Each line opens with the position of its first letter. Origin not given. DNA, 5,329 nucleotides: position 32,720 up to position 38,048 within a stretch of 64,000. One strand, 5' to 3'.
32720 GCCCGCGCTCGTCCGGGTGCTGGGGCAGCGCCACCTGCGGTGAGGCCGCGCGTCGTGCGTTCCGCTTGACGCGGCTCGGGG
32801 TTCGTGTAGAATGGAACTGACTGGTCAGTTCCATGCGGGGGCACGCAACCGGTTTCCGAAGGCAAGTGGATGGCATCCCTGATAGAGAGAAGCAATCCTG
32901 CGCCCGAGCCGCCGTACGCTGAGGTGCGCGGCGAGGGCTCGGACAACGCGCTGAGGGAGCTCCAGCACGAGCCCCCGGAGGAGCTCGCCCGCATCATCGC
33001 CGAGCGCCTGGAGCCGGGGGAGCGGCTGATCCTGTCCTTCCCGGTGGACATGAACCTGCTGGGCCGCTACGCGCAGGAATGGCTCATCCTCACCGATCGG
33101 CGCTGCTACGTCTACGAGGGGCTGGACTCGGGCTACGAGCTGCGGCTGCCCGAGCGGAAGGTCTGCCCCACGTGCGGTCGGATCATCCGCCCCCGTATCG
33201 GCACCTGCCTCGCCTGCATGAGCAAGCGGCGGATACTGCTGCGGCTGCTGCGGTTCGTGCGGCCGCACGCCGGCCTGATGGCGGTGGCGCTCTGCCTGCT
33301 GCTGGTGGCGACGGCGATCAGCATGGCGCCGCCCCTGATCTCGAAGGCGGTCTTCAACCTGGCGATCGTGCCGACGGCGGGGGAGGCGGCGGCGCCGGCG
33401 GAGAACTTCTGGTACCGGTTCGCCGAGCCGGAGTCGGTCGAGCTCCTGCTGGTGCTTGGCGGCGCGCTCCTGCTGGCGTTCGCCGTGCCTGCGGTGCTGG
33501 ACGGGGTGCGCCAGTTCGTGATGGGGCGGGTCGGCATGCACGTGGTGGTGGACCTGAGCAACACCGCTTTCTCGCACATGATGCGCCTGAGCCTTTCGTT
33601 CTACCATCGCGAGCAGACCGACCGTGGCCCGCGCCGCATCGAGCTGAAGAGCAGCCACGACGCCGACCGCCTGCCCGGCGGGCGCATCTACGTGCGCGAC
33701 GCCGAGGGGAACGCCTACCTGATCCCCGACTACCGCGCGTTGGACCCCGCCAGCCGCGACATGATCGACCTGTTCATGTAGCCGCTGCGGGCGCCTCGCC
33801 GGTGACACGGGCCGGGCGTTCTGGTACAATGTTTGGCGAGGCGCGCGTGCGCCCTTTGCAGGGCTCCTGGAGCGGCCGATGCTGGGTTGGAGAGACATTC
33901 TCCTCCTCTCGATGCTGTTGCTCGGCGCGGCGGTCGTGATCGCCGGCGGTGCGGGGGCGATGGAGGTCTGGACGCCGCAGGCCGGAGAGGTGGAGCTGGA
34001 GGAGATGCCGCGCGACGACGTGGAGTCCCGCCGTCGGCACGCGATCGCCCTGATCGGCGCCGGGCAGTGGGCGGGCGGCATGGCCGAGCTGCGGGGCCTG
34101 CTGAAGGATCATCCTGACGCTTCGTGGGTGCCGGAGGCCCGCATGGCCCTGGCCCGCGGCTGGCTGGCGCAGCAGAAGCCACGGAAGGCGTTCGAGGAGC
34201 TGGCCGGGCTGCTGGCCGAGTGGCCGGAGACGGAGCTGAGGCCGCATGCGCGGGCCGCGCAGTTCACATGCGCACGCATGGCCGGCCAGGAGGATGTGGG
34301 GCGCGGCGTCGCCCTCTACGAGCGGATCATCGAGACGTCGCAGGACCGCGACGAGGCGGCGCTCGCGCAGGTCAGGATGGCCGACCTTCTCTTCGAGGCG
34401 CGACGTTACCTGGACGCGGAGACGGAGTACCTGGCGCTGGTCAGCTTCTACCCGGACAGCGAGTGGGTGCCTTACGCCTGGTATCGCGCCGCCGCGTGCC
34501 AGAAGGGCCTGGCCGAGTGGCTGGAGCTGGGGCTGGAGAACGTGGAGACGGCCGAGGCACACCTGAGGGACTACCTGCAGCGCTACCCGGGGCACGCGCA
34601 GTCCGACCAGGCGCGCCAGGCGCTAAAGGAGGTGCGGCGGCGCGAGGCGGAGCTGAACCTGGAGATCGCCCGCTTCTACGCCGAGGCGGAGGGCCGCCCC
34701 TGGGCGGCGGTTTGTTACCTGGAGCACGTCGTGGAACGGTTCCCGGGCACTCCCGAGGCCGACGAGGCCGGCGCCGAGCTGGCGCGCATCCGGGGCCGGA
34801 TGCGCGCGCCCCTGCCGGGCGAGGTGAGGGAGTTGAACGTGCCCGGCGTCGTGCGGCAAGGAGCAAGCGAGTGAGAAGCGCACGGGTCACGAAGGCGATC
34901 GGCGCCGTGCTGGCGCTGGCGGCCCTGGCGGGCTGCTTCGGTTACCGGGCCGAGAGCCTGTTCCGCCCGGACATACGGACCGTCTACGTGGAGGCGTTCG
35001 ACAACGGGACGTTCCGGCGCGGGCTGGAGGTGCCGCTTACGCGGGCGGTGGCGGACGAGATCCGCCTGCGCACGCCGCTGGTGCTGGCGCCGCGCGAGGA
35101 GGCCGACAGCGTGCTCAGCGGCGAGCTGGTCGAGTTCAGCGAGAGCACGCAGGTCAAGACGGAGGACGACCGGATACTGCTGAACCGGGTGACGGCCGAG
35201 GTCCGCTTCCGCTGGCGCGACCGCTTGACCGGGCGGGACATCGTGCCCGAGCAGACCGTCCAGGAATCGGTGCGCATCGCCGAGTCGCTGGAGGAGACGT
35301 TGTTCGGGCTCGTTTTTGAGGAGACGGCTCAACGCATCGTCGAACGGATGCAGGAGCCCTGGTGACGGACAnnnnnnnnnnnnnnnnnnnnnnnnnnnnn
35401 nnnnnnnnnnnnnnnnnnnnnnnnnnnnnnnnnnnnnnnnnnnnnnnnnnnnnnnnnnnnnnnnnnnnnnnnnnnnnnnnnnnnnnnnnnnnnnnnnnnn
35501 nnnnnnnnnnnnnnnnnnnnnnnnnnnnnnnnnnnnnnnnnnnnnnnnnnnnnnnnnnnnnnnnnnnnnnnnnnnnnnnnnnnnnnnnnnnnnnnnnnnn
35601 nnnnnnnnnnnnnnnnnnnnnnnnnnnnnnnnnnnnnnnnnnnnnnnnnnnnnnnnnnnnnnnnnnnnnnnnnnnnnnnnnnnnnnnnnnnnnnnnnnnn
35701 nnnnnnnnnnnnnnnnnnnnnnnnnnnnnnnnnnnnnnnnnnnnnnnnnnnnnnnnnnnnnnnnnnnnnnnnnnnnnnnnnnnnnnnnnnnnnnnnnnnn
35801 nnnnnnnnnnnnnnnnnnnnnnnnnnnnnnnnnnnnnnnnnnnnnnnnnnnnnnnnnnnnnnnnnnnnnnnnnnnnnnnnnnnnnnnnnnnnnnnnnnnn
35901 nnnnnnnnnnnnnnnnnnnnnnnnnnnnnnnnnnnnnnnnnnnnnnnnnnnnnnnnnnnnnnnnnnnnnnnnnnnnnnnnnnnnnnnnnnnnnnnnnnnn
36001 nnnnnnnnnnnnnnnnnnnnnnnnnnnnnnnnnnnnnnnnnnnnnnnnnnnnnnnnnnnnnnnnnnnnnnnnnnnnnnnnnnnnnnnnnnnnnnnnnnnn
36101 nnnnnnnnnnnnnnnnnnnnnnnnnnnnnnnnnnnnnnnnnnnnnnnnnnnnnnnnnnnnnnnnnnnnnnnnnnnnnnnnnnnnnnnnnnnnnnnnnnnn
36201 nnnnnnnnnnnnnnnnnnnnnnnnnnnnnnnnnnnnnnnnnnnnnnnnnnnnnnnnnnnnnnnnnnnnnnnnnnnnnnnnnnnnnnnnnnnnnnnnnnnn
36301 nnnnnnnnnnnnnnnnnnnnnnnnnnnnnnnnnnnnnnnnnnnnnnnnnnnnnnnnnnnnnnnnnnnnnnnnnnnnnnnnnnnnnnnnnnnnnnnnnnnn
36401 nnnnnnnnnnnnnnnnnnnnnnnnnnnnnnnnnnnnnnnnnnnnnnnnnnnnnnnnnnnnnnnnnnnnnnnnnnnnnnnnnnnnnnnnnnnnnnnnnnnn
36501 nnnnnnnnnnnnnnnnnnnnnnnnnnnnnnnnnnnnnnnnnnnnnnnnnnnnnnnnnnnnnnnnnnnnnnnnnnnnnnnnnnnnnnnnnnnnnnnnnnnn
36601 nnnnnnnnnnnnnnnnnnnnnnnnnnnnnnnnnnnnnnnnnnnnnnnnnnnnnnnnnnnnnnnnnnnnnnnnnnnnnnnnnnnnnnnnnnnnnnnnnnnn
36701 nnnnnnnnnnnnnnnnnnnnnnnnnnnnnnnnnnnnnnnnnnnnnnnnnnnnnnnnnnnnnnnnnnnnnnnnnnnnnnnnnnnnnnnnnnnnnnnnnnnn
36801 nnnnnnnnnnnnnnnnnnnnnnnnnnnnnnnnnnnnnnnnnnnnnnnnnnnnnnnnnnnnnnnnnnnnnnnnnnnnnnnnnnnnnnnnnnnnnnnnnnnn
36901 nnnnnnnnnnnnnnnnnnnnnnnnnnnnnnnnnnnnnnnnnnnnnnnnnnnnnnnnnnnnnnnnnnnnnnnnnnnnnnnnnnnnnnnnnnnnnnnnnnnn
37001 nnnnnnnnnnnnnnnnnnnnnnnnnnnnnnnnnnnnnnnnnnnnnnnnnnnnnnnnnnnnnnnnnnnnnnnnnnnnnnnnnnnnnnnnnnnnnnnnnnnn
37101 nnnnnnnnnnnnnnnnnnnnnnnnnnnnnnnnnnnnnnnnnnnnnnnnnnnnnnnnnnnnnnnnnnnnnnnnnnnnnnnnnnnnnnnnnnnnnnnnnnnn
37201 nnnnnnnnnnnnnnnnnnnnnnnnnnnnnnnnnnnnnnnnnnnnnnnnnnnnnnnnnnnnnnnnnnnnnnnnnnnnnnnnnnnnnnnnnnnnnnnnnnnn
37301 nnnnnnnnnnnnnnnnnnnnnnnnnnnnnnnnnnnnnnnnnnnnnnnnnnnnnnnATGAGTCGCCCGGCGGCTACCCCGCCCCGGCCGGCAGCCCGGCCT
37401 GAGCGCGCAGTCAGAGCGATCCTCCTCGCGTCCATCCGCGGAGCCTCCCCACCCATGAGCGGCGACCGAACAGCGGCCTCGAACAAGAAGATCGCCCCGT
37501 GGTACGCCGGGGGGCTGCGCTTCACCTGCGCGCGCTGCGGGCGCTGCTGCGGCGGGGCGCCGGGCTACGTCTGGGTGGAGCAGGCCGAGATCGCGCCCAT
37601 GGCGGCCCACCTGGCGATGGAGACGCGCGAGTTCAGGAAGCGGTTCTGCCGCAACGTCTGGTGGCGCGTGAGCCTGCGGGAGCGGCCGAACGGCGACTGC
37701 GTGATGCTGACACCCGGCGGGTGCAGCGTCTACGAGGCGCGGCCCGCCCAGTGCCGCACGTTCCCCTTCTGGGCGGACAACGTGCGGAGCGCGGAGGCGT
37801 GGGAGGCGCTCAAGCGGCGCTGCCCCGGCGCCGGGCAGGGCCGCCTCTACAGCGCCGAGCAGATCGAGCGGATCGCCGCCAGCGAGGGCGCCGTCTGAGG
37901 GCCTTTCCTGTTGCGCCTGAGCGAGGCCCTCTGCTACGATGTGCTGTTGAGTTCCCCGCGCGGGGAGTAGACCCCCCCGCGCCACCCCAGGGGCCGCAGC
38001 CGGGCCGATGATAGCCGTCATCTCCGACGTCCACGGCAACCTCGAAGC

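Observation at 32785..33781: Strong promoter plus perfect 24-bp operator palindrome driving a truncated ABC-exporter-like gene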

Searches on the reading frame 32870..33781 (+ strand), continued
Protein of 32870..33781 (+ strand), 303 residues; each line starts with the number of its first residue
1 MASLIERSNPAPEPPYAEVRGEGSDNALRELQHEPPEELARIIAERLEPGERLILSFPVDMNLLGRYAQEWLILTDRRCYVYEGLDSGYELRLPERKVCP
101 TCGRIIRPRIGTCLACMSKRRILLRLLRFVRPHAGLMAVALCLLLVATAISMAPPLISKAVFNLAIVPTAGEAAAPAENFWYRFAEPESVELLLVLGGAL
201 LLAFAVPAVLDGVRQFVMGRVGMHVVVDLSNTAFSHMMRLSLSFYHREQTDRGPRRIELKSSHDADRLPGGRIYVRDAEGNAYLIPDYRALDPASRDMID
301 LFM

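Call 25: find_related_loci(query=A1, collection=genome_contigs, flank=6000)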
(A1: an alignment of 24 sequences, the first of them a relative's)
Query A1 (790 aa) in genome_contigs; peptide patterns used: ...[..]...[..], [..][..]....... (x = any residue, [..] = any of these).
600 stretches matched a pattern (row limit reached: there are more); 588 encode a relative of the query (tblastn E <= 1e-3); the best 80 are kept; 80 distinct loci.
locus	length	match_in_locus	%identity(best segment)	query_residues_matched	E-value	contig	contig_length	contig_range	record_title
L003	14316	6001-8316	48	30-787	0e+0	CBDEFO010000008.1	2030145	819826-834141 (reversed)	MAG: Candidatus Latescibacterota bacterium isolate a4066e80-b4ac-45ed-9db6-0889b3e81570 genome assembly, contig: contig_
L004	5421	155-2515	44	2-790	0e+0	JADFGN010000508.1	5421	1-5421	MAG: Candidatus Poribacteria bacterium isolate B30T1B8 B30T1B8_NODE33520, whole genome shotgun sequence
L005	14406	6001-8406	43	25-788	0e+0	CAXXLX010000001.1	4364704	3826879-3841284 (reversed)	MAG: Candidatus Poribacteria bacterium isolate 1c23486e-f1bb-4f7c-a5ff-9ffc904aba33 genome assembly, contig: contig_1, w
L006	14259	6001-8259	45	34-788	0e+0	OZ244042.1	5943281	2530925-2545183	MAG: Candidatus Poribacteria bacterium isolate 82c2f847-b3a6-4516-8f18-366283cf6473 genome assembly, chromosome: 1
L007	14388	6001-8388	43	24-787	0e+0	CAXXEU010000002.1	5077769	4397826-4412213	MAG: Candidatus Poribacteria bacterium isolate 3e89c7d8-7361-487e-81cd-bcd86543e134 genome assembly, contig: contig_2, w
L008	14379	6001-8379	43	34-788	0e+0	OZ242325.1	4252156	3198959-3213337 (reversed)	MAG: Candidatus Poribacteria bacterium isolate 7cb44f7e-fdd6-4696-a2af-ad91ef35c446 genome assembly, chromosome: 1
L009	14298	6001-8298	47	31-788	0e+0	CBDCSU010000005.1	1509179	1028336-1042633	MAG: Candidatus Latescibacterota bacterium isolate 2ecd85b3-648f-40fe-bdc7-c449d976e5a8 genome assembly, contig: contig_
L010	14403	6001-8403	42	11-787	0e+0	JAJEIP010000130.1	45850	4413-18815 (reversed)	MAG: Candidatus Poribacteria bacterium isolate p16x65bins.2 k141_1219635, whole genome shotgun sequence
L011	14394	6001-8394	42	32-788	0e+0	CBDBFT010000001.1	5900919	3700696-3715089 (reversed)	MAG: Candidatus Poribacteria bacterium isolate 1793e3cd-57e7-4349-b6cf-f1c25c3b8095 genome assembly, contig: contig_1, w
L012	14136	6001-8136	44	59-785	0e+0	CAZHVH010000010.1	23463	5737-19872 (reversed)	MAG TPA_asm: uncultured bacterium isolate binchicken_co6_520 genome assembly, contig: NODE_1979_length_23463_cov_14.4957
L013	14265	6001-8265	47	38-788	0e+0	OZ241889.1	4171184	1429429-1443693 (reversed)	MAG: Candidatus Latescibacterota bacterium isolate a6571e9c-9daa-46aa-896f-7a9a109786f8 genome assembly, chromosome: 1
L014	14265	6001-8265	46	38-788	0e+0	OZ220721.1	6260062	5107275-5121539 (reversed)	MAG: Candidatus Latescibacterota bacterium isolate 1fb1e748-2903-4aab-acc2-5860c344c101 genome assembly, chromosome: 1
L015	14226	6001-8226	42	33-790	1e-180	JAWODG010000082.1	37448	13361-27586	MAG: Candidatus Brocadiia bacterium isolate BLK5-2.bin.122 k191_161419, whole genome shotgun sequence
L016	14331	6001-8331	40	34-787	6e-178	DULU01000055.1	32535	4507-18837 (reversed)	MAG TPA_asm: Bacillota bacterium isolate AS04akNAM_18 26511_AS04, whole genome shotgun sequence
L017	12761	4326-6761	40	25-788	0e+0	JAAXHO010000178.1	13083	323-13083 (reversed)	MAG: Candidatus Poribacteria bacterium isolate Plut_88891 unfiltered_Plut_88891_genomic_contig_899627, whole genome shot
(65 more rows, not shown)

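Call 27: find_encoding_contigs(protein=P0023, flank=7000, max_places=1)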
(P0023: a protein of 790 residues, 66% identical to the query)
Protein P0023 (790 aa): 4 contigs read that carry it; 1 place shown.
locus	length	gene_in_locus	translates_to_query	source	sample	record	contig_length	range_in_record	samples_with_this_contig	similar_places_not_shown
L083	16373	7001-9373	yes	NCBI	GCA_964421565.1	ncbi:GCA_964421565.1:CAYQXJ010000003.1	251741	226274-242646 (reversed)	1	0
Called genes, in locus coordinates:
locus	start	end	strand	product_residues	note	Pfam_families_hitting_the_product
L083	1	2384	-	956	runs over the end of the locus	PF00270:DEAD, PF13307:Helicase_C_2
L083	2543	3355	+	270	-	PF03807:F420_oxidored, PF14748:P5CR_dimer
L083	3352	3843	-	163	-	PF02542:YgbB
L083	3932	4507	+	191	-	-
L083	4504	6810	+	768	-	-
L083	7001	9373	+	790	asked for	PF00664:ABC_membrane, PF00005:ABC_tran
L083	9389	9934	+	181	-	PF08909:DUF1854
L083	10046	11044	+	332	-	PF13174:TPR_6 (faint), PF14559:TPR_19 (weak), PF13525:YfiO (weak)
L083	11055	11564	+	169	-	PF04390:LptE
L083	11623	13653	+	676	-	PF06480:FtsH_ext (weak), PF00004:AAA, PF07728:AAA_5 (faint), PF17862:AAA_lid_3, PF01434:Peptidase_M41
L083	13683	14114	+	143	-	PF03692:CxxCxxCC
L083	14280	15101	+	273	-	PF01261:AP_endonuc_2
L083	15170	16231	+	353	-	PF01408:GFO_IDH_MocA, PF02894:GFO_IDH_MocA_C, PF22725:GFO_IDH_MocA_C3 (faint)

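Call 28: find_encoding_contigs(protein=P0028, flank=7000, max_places=1)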
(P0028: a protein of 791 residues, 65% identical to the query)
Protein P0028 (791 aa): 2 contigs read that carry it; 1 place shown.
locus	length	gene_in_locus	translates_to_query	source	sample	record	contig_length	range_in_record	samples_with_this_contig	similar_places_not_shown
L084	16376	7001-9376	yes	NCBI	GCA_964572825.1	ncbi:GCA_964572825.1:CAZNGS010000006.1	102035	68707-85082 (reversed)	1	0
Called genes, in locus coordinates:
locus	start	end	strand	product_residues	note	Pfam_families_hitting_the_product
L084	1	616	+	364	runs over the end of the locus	PF01408:GFO_IDH_MocA, PF22725:GFO_IDH_MocA_C3, PF02894:GFO_IDH_MocA_C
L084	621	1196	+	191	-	PF00583:Acetyltransf_1, PF13302:Acetyltransf_3, PF13508:Acetyltransf_7, PF08445:FR47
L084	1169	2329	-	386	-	PF01625:PMSR, PF01641:SelR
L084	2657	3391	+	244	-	PF07589:PEP_exosort_dom (weak)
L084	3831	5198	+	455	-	PF07690:MFS_1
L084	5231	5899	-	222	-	PF02525:Flavodoxin_2, PF03358:FMN_red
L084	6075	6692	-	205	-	PF03358:FMN_red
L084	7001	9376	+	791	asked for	PF00664:ABC_membrane, PF00005:ABC_tran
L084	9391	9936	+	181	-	PF08909:DUF1854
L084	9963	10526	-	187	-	-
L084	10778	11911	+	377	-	PF00989:PAS, PF13188:PAS_8 (weak), PF08448:PAS_4, PF13426:PAS_9, PF07228:SpoIIE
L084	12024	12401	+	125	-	PF03551:PadR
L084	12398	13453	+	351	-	PF04055:Radical_SAM (weak)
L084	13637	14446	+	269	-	PF22599:SecDF_P1_head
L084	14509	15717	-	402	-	PF00331:Glyco_hydro_10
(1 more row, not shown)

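Call 29: find_encoding_contigs(protein=P0038, flank=7000, max_places=1)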
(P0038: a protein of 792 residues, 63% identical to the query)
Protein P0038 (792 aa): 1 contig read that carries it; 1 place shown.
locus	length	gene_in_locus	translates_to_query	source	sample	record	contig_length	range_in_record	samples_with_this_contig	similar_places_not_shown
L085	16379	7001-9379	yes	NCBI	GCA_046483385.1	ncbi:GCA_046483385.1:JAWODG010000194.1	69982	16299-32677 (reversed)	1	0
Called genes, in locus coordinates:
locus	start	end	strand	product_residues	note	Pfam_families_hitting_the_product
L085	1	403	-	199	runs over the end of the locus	PF02632:BioY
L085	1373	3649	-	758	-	-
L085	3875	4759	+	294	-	PF01156:IU_nuc_hydro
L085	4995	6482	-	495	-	PF03065:Glyco_hydro_57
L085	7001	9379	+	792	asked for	PF00664:ABC_membrane, PF00005:ABC_tran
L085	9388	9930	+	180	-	PF08909:DUF1854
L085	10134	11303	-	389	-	PF13365:Trypsin_2, PF00595:PDZ, PF13180:PDZ_2, PF17820:PDZ_6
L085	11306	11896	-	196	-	PF13490:zf-HC2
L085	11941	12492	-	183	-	PF07638:Sigma70_ECF (weak), PF04542:Sigma70_r2, PF08281:Sigma70_r4_2, PF04545:Sigma70_r4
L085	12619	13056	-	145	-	PF09424:YqeY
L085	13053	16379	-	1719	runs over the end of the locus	PF13646:HEAT_2 (faint)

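Call 30: find_encoding_contigs(protein=P0041, flank=7000, max_places=1)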
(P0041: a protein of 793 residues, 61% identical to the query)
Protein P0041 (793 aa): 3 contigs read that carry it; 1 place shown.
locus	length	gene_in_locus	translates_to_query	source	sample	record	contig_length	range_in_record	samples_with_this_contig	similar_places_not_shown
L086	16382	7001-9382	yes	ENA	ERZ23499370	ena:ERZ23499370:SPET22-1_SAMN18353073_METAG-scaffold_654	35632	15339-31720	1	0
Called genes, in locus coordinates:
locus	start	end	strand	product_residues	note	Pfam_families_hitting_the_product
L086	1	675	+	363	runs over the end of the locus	-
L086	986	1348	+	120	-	PF05635:23S_rRNA_IVP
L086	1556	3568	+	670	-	PF16216:GxGYxYP_N, PF20957:GxGYxYP_N_2nd (weak), PF20958:GxGYxYP_N_3rd, PF14323:GxGYxYP_C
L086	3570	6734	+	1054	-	PF04055:Radical_SAM, PF13353:Fer4_12, PF00037:Fer4, PF12837:Fer4_6, PF12838:Fer4_7, PF13237:Fer4_10, PF14697:Fer4_21, PF02901:PFL-like, +3 more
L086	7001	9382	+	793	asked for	PF00664:ABC_membrane, PF00005:ABC_tran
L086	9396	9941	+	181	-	PF08909:DUF1854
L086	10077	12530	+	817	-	-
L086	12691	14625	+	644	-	PF02824:TGS, PF07973:tRNA_SAD, PF00587:tRNA-synt_2b, PF03129:HGTP_anticodon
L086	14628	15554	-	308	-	PF04055:Radical_SAM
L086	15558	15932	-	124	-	PF01980:TrmO_N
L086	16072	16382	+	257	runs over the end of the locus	PF01656:CbiA (weak), PF02374:ArsA_ATPase (faint), PF13614:AAA_31 (weak)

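Call 38: search_protein_families(library=ncbifam, proteins=[L001:5632-8004:+, L001:8001-8567:+], max_evalue=0.001)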
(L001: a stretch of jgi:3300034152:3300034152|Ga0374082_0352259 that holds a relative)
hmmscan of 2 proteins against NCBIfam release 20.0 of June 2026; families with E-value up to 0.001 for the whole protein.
L001:5632-8004:+ (790 aa): 186 families (the best 25 are shown)
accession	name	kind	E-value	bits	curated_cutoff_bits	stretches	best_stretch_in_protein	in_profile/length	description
NF052233.1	CphA_assoc_ABC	equivalog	4e-193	643.8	880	1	32-781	12-745/766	cyanophycin metabolism-associated ABC transporter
TIGR02203.1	MsbA_lipidA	equivalog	3.9e-148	494.5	602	1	239-778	47-568/572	lipid A export permease/ATP-binding protein MsbA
TIGR02204.1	MsbA_rel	hypoth_equivalog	4.5e-139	464.7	780.4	1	270-779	63-575/576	ABC transporter, permease/ATP-binding protein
TIGR01846.1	type_I_sec_HlyB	subfamily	9.4e-130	434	725.55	1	263-781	177-694/694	type I secretion system permease/ATPase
NF008381.0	PRK11176.1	equivalog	2.3e-123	412.6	867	1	264-779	64-579/582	lipid A ABC transporter ATP-binding protein/permease MsbA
TIGR00958.1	3a01208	subfamily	2.6e-123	412.8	874.6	1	273-775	209-710/711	antigen peptide transporter 2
NF045513.1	HepA_fam_ABC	equivalog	6.3e-123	411.3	725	1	267-770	97-600/610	heterocyst formation ABC transporter subunit HepA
NF010178.0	PRK13657.1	equivalog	6.2e-117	391.5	733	1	303-779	94-570/588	glucan ABC transporter ATP-binding protein/ permease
TIGR03375.1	type_I_sec_LssB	subfamily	1.6e-110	370.5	693.1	1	264-766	188-689/696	type I secretion system permease/ATPase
TIGR03796.1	NHLM_micro_ABC1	equivalog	4.1e-105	352.5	853.3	1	269-776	198-709/710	NHLP family bacteriocin export ABC transporter peptidase/permease/ATPase subunit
NF008055.0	PRK10789.1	equivalog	2.9e-102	343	845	1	294-778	86-570/590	SmdA family multidrug ABC transporter permease/ATP-binding protein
TIGR03797.1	NHLM_micro_ABC2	equivalog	1.1e-93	315.1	709.4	1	262-779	173-685/686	NHLP bacteriocin export ABC transporter permease/ATPase subunit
TIGR01192.1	chvA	subfamily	2.3e-90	303.9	585.4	1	301-777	92-568/585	glucan export ABC transporter ATP-binding protein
TIGR02857.1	CydD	equivalog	1.8e-88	297.8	435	1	256-751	35-529/529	thiol reductant ABC exporter subunit CydD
NF008056.1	PRK10790.1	equivalog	5e-87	292.8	746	1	262-779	62-575/584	SmdB family multidrug efflux ABC transporter permease/ATP-binding protein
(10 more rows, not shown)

L001:8001-8567:+ (188 aa): 1 family
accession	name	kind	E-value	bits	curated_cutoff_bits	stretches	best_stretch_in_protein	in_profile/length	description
NF052234.1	CphA_assoc_prot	equivalog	6.7e-31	107.1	150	1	55-187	18-151/152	cyanophycin metabolism-associated DUF1854 family protein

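Call 52: search_protein_families(library=pfam, proteins=[L001:5632-6200:+], max_evalue=0.01)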
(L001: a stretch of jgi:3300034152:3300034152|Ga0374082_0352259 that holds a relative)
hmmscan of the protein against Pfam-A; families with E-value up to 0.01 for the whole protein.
L001:5632-6200:+ (189 aa): 0 families

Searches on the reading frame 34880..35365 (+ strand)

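Call 52: search_protein_families(library=pfam, proteins=[window:34880-35365:+], max_evalue=0.01)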
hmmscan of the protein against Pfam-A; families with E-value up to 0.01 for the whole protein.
window:34880-35365:+ (161 aa): 1 family
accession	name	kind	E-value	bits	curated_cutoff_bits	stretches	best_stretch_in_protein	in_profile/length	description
PF04390.17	LptE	-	1.4e-12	48.7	23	1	33-157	2-118/118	Lipopolysaccharide-assembly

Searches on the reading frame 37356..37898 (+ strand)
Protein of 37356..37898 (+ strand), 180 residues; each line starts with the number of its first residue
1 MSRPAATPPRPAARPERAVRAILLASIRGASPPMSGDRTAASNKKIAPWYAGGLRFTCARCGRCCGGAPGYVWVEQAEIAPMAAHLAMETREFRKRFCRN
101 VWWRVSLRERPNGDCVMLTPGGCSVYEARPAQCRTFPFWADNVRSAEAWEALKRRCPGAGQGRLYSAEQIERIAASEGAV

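Call 52: search_protein_families(library=pfam, proteins=[window:37356-37898:+], max_evalue=0.01)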
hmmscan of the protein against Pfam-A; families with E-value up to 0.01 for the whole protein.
window:37356-37898:+ (180 aa): 1 family
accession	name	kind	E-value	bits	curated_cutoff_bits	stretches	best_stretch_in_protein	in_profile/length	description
PF03692.20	CxxCxxCC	-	1.1e-11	45.6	23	1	58-156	2-84/85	Putative zinc- or iron-chelating domain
